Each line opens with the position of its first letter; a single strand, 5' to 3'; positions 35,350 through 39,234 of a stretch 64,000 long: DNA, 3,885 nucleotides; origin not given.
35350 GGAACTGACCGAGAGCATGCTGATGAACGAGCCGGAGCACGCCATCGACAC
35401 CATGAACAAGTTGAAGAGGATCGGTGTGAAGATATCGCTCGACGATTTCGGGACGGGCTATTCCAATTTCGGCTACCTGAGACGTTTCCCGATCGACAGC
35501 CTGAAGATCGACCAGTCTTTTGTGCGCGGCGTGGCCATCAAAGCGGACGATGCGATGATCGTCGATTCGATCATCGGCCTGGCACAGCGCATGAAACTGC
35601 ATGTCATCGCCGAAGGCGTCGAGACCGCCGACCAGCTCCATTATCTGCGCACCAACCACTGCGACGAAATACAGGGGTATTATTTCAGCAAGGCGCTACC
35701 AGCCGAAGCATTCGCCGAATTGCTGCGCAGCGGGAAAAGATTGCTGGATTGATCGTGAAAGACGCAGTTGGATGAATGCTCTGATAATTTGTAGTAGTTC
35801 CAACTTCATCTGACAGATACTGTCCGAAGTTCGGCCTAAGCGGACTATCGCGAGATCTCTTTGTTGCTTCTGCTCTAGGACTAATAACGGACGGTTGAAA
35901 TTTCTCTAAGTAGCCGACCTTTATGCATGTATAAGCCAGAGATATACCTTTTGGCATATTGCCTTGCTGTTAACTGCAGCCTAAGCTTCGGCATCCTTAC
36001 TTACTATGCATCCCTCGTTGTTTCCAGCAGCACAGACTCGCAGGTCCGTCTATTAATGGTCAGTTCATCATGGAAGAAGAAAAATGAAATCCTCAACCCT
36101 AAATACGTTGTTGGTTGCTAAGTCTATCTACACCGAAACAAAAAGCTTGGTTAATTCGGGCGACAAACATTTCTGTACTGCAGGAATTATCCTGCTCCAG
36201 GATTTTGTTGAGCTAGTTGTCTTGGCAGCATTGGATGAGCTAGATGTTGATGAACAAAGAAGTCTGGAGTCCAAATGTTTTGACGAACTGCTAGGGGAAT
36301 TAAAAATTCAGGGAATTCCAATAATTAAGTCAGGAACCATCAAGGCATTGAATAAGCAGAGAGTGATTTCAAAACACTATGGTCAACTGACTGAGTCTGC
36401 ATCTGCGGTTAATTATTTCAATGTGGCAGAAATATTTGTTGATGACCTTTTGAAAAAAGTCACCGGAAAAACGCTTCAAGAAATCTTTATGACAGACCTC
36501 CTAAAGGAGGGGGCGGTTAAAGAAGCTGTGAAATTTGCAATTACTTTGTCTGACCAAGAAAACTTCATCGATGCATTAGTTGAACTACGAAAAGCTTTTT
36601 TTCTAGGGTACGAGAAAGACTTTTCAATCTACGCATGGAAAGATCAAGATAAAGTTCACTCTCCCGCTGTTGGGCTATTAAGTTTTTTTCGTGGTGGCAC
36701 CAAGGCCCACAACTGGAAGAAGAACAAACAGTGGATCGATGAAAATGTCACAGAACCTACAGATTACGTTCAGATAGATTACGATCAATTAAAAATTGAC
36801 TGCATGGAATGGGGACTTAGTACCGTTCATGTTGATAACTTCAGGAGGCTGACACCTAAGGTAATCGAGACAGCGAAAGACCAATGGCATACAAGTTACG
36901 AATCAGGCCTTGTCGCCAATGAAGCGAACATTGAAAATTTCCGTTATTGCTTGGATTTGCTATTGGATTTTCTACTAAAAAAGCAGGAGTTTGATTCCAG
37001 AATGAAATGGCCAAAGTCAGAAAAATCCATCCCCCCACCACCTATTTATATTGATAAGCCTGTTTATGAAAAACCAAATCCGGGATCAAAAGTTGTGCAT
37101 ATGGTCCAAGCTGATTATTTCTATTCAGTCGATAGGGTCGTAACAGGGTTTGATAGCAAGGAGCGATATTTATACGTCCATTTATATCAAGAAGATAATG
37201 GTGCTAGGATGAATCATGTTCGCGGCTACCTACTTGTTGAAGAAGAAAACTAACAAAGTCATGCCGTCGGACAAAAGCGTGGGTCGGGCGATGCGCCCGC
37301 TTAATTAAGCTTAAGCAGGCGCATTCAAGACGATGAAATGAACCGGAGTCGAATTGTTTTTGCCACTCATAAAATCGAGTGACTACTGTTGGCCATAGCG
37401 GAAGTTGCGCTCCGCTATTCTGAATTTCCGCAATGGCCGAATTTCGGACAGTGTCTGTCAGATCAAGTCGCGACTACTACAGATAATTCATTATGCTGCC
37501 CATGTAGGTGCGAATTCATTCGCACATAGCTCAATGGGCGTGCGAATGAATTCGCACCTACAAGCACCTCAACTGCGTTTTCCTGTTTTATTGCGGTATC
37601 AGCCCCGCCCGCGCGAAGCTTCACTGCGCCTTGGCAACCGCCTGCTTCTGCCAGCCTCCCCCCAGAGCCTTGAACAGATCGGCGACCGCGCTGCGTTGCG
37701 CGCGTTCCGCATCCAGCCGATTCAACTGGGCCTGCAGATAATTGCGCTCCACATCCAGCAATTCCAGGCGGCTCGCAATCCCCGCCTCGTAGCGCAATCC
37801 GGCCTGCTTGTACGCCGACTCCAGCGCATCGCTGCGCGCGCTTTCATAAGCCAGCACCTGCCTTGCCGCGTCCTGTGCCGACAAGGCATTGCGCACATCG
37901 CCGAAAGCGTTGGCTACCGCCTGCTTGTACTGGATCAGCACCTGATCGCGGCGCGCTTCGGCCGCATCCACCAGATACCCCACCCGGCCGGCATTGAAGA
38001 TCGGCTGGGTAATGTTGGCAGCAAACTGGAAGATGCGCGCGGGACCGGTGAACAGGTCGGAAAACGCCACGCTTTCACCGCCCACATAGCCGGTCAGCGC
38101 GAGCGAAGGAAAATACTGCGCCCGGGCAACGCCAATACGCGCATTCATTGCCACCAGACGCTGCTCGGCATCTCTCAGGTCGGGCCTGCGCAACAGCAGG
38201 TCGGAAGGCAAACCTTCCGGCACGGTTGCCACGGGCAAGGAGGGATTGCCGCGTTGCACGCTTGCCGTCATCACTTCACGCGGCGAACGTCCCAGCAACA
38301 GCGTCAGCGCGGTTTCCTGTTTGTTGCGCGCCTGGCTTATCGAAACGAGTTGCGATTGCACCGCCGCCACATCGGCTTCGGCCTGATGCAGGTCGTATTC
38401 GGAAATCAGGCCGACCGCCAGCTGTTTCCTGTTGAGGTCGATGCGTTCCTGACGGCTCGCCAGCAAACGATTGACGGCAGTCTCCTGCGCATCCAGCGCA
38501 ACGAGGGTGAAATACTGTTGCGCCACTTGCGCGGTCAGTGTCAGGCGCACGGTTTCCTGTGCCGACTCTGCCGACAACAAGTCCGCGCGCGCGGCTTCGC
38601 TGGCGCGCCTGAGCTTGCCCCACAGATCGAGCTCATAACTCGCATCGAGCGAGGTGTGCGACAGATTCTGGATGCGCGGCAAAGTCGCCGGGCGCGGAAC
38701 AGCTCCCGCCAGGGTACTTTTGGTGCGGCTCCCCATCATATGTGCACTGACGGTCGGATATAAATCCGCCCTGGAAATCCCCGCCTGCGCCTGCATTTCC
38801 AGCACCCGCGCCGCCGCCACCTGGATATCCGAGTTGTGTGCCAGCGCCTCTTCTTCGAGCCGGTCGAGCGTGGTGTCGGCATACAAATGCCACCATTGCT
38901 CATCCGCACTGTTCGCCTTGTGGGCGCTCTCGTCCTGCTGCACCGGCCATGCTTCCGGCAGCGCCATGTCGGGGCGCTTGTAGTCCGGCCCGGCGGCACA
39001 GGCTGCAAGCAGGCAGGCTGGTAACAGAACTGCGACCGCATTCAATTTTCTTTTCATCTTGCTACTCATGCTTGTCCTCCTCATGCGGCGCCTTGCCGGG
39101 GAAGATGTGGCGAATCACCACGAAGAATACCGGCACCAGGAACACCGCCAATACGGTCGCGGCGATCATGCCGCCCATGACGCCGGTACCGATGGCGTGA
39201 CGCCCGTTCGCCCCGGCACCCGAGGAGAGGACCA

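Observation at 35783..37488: Transposase-less mobile cassette with 47-bp TGT...ACA ends and a perfect 7-bp target duplication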

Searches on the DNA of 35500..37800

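Call 65: search_rna_families(source=window, start=35500, end=37800, threshold=evalue, max_evalue=0.1)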
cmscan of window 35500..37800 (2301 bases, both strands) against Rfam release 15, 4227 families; matches with E-value up to 0.1: 0.
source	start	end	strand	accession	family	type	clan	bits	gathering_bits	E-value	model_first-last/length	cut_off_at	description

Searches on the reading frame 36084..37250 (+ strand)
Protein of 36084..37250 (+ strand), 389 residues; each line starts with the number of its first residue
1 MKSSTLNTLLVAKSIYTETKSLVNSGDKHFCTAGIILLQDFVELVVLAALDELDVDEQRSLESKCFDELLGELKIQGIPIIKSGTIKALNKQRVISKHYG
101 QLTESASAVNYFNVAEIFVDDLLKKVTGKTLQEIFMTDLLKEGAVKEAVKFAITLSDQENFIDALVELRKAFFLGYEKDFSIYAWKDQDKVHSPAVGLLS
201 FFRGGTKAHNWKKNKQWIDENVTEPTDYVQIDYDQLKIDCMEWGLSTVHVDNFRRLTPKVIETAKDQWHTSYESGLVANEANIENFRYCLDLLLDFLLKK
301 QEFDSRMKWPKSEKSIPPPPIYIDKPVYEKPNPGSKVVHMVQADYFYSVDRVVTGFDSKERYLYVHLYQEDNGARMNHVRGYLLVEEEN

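Call 6: search_protein_families(library=pfam, proteins=[window:36084-37250:+], max_evalue=1)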
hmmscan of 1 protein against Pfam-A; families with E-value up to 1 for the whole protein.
window:36084-37250:+ (389 aa): 1 family
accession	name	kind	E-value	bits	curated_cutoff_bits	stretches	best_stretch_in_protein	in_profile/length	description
PF01158.23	Ribosomal_L36e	-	0.11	13.2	27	1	88-152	7-70/96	Ribosomal protein L36e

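Call 11: search_protein_families(library=padloc, proteins=[window:36084-37250:+], max_evalue=1)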
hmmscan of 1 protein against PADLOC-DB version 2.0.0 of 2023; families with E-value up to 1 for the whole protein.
window:36084-37250:+ (389 aa): 1 family
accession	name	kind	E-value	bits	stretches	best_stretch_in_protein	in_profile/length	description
PDLC02611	DrmC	-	0.022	13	1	126-176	14-67/138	DrmC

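Call 12: search_protein_families(library=ncbifam, proteins=[window:36084-37250:+], max_evalue=1)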
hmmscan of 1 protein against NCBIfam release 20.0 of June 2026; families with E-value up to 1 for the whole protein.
window:36084-37250:+ (389 aa): 0 families

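Call 37: find_homologous_proteins(query=window:36084-37250:+)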
Query window:36084-37250:+ (389 aa): 163 proteins with E <= 0.001 among 5204 candidates; the best 120 are listed.
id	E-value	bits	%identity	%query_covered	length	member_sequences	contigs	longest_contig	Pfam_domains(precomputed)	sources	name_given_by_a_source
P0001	1.1e-239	813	93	100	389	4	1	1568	-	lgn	-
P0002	5.6e-211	718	81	100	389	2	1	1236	-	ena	-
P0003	3.0e-207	706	80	99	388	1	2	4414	-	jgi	jgi:hypothetical protein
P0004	7.0e-187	639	73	99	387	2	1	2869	-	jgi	-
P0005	1.4e-182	625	71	99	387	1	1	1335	-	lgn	-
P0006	1.7e-181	621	78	90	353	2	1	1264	-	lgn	-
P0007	4.7e-179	613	71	99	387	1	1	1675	-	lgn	-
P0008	9.0e-178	609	70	99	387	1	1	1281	-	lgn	-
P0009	7.1e-176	603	69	99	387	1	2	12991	-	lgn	-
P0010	3.9e-174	597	68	99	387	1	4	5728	-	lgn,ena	-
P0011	9.7e-172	589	68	99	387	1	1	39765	-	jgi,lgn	-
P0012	3.3e-169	581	67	99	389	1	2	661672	-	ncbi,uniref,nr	ncbi:hypothetical protein [Amphritea balenae]|uniref:Uncharacterized protein n=1 Tax=Amphritea balen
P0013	9.1e-169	580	67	99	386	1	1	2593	-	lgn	-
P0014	2.9e-168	578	67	99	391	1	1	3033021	-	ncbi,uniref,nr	ncbi:hypothetical protein [Methylophilus sp. 5]|uniref:hypothetical protein n=1 Tax=Methylophilus sp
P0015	3.8e-166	571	66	99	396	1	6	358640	-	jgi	jgi:hypothetical protein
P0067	1.4e-146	507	60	99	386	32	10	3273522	-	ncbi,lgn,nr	ncbi:hypothetical protein ACTBAC_004533 [Vibrio parahaemolyticus]|nr:hypothetical protein [Vibrio pa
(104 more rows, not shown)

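Call 43: find_encoding_contigs(protein=P0001, flank=3000, max_places=3)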
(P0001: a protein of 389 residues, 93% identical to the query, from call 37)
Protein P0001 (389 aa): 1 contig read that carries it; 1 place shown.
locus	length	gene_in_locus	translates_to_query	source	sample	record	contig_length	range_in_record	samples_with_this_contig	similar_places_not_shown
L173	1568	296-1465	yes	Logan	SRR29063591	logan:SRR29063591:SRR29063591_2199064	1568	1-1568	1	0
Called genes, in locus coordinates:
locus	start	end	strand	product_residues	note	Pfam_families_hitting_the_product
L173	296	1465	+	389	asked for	-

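Call 44: find_encoding_contigs(protein=P0003, flank=3000, max_places=3)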
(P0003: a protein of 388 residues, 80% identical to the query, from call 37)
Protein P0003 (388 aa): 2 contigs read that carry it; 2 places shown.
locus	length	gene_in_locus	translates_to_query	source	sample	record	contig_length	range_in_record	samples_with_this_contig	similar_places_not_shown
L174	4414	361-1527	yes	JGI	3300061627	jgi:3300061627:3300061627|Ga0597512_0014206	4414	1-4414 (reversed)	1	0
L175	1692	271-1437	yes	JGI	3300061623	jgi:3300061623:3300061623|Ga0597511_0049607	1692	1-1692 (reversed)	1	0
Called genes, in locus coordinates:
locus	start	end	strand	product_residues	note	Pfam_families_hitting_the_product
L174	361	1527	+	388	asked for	-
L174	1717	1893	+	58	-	-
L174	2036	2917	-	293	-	PF00753:Lactamase_B (weak)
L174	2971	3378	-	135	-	PF19649:DUF6152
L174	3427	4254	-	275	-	-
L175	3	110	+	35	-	?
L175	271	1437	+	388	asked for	-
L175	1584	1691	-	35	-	?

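Call 45: find_encoding_contigs(protein=P0004, flank=3000, max_places=3)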
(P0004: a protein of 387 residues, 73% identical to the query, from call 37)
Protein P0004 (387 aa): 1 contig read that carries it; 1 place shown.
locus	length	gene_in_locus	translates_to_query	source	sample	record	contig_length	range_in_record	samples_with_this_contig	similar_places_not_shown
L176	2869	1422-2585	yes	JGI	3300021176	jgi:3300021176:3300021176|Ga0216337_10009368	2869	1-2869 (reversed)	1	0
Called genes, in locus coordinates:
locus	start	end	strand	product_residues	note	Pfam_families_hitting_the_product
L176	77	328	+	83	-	-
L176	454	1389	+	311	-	-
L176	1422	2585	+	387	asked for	-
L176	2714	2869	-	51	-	?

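Call 46: find_encoding_contigs(protein=P0011, flank=4000, max_places=3)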
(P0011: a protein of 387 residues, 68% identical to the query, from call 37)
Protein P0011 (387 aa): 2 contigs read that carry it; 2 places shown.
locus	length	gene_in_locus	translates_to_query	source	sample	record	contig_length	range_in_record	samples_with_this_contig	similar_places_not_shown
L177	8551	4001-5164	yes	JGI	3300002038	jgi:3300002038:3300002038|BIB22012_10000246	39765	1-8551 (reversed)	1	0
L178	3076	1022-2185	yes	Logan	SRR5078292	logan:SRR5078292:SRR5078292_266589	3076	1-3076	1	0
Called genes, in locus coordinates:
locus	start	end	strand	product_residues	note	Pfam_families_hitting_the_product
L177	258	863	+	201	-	PF01243:PNPOx_N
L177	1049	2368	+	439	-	PF03553:Na_H_antiporter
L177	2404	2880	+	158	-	PF02566:OsmC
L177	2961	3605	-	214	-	PF01323:DSBA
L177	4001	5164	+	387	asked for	-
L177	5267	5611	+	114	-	PF21732:DUF6864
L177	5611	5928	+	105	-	-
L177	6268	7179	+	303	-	-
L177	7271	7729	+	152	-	-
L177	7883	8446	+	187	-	PF21831:DUF6891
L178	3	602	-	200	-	?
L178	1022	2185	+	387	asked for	-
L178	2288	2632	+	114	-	PF21732:DUF6864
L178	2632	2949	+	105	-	-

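Call 70: find_encoding_contigs(protein=P0067, flank=6000, max_places=3)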
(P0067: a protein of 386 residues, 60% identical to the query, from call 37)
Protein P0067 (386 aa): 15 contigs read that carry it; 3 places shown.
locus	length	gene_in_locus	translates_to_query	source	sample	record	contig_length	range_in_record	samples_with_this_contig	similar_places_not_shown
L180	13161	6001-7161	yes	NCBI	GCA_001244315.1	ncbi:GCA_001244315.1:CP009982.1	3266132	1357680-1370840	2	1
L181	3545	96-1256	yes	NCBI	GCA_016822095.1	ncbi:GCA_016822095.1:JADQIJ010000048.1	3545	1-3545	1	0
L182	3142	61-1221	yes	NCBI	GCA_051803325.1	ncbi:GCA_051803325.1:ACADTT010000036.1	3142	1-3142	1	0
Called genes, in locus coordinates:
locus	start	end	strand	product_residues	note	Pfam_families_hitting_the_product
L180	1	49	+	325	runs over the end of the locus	PF04471:Mrr_cat (faint)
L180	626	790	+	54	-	-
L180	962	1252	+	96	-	-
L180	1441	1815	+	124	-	PF14534:DUF4440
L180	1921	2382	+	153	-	-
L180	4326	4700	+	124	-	-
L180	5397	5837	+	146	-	PF00583:Acetyltransf_1, PF13673:Acetyltransf_10 (faint), PF13508:Acetyltransf_7 (weak)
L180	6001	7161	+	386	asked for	-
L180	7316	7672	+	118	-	-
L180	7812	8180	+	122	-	-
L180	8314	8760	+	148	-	PF00583:Acetyltransf_1, PF13673:Acetyltransf_10, PF13508:Acetyltransf_7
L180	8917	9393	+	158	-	PF00583:Acetyltransf_1, PF13673:Acetyltransf_10 (weak), PF13508:Acetyltransf_7 (weak)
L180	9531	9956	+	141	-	-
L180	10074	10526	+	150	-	PF06855:YozE_SAM_like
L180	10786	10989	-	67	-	-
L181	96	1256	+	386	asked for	-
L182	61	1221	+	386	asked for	-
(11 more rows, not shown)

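Call 71: find_encoding_contigs(protein=P0012, flank=6000, max_places=2)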
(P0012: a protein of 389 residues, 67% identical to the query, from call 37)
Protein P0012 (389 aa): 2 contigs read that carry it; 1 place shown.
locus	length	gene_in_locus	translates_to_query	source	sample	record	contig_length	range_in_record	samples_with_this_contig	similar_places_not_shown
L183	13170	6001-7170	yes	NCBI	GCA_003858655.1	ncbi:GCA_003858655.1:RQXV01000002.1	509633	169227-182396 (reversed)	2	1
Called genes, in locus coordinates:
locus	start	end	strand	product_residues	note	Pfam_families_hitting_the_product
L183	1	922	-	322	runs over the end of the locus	PF00753:Lactamase_B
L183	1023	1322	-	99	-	PF12840:HTH_20, PF01022:HTH_5 (weak)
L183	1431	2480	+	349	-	PF03773:ArsP_1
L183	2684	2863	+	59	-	-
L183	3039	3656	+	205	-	PF00313:CSD, PF06961:DUF1294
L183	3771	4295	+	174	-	PF05163:DinB, PF04978:MST (faint), PF12867:DinB_2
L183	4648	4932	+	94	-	PF27363:YuaX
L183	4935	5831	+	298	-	PF10137:CAP12-PCTIR_TIR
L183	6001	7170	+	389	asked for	-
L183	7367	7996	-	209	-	PF00484:Pro_CA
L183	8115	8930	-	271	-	PF13145:Rotamase_2, PF13616:Rotamase_3, PF00639:Rotamase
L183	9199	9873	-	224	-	PF02665:Nitrate_red_gam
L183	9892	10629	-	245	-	PF02613:Nitrate_red_del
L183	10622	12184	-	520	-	PF12837:Fer4_6 (faint), PF13187:Fer4_9 (faint), PF13237:Fer4_10, PF13247:Fer4_11, PF12838:Fer4_7 (weak), PF14711:Nitr_red_bet_C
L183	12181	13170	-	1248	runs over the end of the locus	PF14710:Nitr_red_alph_N, PF00384:Molybdopterin, PF28599:NarG_dom_V, PF01568:Molydop_binding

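Call 72: find_encoding_contigs(protein=P0014, flank=6000, max_places=2)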
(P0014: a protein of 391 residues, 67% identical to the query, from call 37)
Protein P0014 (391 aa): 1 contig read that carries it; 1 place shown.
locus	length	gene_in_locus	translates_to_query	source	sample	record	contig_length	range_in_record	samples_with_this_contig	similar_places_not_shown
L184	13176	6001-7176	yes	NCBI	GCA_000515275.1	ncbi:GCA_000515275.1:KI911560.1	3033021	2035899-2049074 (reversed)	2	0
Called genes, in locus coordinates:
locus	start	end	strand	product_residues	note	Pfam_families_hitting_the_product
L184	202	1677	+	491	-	PF13304:AAA_21, PF13175:AAA_15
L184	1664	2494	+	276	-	-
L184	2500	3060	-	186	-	-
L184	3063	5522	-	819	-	PF02463:SMC_N, PF13175:AAA_15 (weak), PF13476:AAA_23, PF13555:AAA_29 (weak)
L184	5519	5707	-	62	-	-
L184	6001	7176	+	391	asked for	-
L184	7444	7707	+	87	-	PF01527:HTH_Tnp_1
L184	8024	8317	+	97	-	PF13683:rve_3, PF13333:rve_2 (weak)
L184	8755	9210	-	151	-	PF20137:BubE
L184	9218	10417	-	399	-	PF20590:DUF6791, PF00899:ThiF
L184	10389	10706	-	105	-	PF14452:Multi_ubiq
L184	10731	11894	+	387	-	PF01734:Patatin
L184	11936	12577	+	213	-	-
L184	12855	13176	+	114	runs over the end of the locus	-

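Call 87: find_encoding_contigs(protein=P0009, flank=3000, max_places=3)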
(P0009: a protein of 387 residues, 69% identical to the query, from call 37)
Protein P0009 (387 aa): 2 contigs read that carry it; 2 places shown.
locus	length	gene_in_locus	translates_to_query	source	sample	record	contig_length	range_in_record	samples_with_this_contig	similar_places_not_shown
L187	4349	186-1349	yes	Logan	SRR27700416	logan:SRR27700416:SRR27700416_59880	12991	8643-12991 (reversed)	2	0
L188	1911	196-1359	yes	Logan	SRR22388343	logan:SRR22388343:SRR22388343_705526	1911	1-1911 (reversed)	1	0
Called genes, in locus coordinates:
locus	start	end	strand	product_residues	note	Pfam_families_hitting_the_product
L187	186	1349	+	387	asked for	-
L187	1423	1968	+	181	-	-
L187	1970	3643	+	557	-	PF00501:AMP-binding, PF22818:ApeI-like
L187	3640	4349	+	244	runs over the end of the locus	PF00535:Glycos_transf_2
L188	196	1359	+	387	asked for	-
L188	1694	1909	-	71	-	?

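Call 88: find_encoding_contigs(protein=P0010, flank=3000, max_places=4)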
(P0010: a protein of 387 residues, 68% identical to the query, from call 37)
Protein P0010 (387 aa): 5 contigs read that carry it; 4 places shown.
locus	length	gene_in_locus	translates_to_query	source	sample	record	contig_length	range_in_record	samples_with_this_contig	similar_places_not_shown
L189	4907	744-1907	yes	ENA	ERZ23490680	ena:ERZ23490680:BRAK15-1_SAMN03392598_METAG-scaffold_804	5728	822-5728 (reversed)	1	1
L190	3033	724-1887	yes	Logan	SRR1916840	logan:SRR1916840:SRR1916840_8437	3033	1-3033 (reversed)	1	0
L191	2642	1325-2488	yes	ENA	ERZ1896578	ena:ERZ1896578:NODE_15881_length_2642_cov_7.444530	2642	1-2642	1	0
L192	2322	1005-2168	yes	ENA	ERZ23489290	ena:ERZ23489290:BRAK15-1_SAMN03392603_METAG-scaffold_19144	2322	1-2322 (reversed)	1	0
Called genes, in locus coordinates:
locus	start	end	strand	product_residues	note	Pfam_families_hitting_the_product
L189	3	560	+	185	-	?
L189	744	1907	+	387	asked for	-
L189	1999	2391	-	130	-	PF00903:Glyoxalase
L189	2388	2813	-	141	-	PF02566:OsmC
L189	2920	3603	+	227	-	PF00027:cNMP_binding, PF13545:HTH_Crp_2, PF00325:Crp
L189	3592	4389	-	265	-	PF00218:IGPS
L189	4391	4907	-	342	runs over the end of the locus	PF02885:Glycos_trans_3N, PF00591:Glycos_transf_3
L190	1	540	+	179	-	?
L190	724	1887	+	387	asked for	-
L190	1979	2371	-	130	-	PF00903:Glyoxalase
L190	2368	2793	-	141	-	PF02566:OsmC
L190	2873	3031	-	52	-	?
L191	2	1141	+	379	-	?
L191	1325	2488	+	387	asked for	-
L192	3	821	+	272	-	?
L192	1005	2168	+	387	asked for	-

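Call 89: find_encoding_contigs(protein=P0007, flank=3000, max_places=2)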
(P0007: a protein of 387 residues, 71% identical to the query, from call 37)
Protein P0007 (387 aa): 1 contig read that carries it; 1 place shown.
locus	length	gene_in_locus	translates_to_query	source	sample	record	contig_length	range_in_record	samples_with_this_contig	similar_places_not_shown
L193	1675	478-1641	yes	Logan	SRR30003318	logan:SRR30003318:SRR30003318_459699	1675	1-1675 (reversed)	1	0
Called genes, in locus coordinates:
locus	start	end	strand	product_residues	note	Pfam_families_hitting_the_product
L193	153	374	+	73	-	-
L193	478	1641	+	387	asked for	-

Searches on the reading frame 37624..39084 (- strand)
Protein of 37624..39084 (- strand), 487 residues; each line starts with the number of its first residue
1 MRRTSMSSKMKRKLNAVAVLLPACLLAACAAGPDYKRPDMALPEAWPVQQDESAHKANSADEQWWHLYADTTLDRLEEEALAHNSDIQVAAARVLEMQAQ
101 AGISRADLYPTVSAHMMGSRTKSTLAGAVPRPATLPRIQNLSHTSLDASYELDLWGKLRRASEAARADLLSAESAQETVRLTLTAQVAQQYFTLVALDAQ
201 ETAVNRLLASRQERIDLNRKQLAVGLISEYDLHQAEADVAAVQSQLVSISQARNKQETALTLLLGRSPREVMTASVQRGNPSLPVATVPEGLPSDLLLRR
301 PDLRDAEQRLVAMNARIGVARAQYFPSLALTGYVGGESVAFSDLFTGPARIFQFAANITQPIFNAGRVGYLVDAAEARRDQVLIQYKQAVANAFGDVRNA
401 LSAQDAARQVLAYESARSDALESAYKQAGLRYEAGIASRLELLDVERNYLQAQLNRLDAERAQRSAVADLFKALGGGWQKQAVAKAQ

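Call 83: find_encoding_contigs(protein=window:37624-39084:-, flank=4000, max_places=8)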
Protein window:37624-39084:- (487 aa): no gene with exactly this product is on record in the collection.
